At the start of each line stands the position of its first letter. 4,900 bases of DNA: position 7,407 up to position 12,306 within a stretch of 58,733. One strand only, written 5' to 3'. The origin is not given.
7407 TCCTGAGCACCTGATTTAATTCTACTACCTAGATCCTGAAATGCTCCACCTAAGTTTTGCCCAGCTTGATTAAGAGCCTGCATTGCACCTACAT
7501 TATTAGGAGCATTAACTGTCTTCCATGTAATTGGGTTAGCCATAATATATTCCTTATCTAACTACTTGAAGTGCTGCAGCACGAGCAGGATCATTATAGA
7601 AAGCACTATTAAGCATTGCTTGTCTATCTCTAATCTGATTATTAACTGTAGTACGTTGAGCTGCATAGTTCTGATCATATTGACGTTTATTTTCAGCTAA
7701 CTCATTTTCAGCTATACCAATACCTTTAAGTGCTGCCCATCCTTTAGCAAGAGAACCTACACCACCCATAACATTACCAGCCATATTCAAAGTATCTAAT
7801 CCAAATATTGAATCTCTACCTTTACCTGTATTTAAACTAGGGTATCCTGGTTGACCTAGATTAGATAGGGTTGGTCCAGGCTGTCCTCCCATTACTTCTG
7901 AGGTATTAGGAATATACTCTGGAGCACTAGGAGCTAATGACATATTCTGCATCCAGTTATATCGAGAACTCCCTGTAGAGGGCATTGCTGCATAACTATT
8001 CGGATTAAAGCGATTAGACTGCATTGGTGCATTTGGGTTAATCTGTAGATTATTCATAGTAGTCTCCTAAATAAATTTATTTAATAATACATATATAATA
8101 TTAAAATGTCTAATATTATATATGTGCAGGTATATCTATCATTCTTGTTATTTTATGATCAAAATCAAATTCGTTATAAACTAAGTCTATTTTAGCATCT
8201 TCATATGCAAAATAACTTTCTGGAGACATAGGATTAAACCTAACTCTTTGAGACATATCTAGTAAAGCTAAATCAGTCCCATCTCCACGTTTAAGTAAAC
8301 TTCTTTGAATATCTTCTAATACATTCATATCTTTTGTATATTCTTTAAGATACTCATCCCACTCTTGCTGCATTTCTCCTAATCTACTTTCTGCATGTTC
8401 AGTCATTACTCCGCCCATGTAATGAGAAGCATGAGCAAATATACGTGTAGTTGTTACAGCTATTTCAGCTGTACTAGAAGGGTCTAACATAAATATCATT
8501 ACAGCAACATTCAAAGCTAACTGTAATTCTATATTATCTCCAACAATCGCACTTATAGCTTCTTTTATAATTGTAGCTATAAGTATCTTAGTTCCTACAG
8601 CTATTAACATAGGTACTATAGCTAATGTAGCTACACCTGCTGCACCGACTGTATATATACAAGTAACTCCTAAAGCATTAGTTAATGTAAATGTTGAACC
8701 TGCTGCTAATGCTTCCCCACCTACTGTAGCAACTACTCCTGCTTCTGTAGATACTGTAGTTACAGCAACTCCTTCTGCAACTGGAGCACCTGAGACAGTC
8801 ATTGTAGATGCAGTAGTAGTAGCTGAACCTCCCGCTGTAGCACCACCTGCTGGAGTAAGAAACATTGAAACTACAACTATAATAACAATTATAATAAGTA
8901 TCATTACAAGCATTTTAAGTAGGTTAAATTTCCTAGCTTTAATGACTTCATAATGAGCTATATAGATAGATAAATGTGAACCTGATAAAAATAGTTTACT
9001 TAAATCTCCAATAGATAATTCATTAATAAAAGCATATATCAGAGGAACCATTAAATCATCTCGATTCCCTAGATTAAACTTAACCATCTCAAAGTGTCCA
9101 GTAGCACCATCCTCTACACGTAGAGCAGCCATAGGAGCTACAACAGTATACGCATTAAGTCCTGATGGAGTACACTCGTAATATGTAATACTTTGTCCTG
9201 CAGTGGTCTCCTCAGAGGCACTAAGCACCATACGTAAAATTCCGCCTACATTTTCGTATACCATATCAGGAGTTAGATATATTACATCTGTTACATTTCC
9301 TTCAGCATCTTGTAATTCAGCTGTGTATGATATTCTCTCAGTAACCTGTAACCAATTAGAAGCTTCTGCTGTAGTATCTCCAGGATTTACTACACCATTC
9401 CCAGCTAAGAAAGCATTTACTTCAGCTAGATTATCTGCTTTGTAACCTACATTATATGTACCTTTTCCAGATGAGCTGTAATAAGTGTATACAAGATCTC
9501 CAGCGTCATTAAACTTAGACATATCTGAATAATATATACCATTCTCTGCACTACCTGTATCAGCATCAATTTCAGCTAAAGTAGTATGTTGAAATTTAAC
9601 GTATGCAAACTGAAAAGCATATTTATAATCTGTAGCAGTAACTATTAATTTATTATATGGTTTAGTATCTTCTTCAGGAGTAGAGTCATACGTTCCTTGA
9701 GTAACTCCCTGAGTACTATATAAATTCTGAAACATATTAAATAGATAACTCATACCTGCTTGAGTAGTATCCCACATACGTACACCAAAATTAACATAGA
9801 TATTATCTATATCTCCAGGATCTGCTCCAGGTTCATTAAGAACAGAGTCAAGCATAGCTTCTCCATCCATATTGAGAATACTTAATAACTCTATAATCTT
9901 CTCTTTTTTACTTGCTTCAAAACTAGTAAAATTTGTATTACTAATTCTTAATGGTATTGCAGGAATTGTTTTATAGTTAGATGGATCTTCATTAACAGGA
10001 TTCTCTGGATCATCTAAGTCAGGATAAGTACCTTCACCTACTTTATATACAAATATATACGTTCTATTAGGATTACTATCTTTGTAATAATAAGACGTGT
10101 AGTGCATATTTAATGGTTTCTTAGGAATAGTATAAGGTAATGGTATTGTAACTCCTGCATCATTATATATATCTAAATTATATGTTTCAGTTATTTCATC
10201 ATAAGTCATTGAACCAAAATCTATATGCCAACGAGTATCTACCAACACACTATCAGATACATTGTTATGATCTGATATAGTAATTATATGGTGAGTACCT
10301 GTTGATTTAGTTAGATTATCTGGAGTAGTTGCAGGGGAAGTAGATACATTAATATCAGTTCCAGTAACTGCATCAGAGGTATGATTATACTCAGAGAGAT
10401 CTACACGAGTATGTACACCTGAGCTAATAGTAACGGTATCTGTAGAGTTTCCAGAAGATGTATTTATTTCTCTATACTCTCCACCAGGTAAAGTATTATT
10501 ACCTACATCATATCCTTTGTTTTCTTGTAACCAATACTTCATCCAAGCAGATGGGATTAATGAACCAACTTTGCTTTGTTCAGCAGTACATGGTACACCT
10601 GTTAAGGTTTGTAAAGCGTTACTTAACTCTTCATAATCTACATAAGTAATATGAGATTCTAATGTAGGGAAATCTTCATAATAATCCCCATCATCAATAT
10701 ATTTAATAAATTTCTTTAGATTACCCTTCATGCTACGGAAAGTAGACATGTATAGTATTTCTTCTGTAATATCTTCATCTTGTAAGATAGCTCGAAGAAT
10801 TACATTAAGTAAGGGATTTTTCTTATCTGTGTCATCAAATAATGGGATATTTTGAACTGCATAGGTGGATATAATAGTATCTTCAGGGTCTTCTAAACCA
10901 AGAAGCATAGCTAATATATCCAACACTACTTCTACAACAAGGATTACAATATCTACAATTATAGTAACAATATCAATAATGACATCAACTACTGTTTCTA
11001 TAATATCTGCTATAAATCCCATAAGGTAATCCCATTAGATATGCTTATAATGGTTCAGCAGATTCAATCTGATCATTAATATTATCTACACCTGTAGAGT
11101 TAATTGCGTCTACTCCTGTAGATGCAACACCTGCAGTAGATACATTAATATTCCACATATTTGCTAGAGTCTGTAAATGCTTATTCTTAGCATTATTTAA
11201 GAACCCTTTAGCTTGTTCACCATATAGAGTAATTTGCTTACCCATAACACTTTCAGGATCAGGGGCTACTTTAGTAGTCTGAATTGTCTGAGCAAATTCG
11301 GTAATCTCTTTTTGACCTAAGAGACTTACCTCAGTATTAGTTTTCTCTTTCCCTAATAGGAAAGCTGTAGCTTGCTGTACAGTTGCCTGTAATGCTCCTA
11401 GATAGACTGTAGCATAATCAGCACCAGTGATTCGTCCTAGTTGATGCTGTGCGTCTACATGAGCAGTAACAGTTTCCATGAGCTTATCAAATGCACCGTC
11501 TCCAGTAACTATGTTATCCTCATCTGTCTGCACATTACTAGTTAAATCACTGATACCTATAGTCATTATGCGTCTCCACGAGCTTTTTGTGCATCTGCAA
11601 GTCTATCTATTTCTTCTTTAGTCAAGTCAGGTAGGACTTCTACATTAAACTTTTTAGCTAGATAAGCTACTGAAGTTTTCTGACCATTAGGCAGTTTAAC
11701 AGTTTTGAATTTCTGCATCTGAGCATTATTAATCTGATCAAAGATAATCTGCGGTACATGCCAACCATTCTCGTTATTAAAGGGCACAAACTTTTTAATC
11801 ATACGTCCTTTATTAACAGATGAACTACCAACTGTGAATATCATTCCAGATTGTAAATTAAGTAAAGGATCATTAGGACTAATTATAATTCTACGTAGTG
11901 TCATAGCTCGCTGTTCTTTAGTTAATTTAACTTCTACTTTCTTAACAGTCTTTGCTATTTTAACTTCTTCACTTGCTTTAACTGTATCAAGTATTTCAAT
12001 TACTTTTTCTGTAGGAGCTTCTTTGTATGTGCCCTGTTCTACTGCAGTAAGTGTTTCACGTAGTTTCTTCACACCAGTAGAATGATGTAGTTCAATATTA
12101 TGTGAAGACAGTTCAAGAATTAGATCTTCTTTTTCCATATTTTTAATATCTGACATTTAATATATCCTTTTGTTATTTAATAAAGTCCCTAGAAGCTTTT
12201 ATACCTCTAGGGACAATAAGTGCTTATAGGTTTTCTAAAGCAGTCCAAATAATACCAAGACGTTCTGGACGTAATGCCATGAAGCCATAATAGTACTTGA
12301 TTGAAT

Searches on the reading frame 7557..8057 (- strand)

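Call 21: search_protein_families(library=phrogs, proteins=[window:7557-8057:-], max_evalue=0.001)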
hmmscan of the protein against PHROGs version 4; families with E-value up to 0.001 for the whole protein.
window:7557-8057:- (167 aa): 2 families
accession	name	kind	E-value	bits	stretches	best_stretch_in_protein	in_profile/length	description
phrog_2646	-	unknown function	2.8e-15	58.3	1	29-146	10-130/154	-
phrog_33671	-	unknown function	1.5e-08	36.1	1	51-149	44-142/161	-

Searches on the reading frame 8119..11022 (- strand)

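Call 21: search_protein_families(library=phrogs, proteins=[window:8119-11022:-], max_evalue=0.001)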
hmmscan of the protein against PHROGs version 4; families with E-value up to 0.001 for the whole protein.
window:8119-11022:- (968 aa): 1 family
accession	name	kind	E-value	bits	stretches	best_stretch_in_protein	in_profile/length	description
phrog_2220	-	unknown function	2.9e-62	212.4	2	55-753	13-681/850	-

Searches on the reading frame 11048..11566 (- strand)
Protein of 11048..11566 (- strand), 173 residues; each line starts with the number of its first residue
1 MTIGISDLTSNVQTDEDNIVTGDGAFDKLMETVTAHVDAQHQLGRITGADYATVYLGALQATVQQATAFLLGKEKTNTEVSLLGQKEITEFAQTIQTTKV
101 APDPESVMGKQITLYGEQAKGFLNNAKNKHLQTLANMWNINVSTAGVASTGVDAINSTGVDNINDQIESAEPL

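Call 21: search_protein_families(library=phrogs, proteins=[window:11048-11566:-], max_evalue=0.001)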
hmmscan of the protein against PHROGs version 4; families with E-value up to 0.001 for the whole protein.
window:11048-11566:- (173 aa): 1 family
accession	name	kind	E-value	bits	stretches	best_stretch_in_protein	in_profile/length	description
phrog_2050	-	head and packaging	1.5e-36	127.6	2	16-82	65-129/303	virion structural protein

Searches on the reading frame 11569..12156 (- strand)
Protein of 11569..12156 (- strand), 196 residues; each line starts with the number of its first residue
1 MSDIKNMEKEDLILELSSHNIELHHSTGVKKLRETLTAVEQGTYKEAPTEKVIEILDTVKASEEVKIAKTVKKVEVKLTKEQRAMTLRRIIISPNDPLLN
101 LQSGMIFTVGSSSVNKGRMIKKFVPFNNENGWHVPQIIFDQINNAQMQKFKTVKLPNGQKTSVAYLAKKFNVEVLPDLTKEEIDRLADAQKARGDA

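Call 21: search_protein_families(library=phrogs, proteins=[window:11569-12156:-], max_evalue=0.001)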
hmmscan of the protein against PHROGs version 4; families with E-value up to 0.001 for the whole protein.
window:11569-12156:- (196 aa): 2 families
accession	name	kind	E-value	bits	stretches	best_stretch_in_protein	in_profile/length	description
phrog_33528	-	unknown function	3.7e-38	132.1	1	4-193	3-193/197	-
phrog_2130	-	unknown function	7e-37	128.1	1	8-194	17-190/195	-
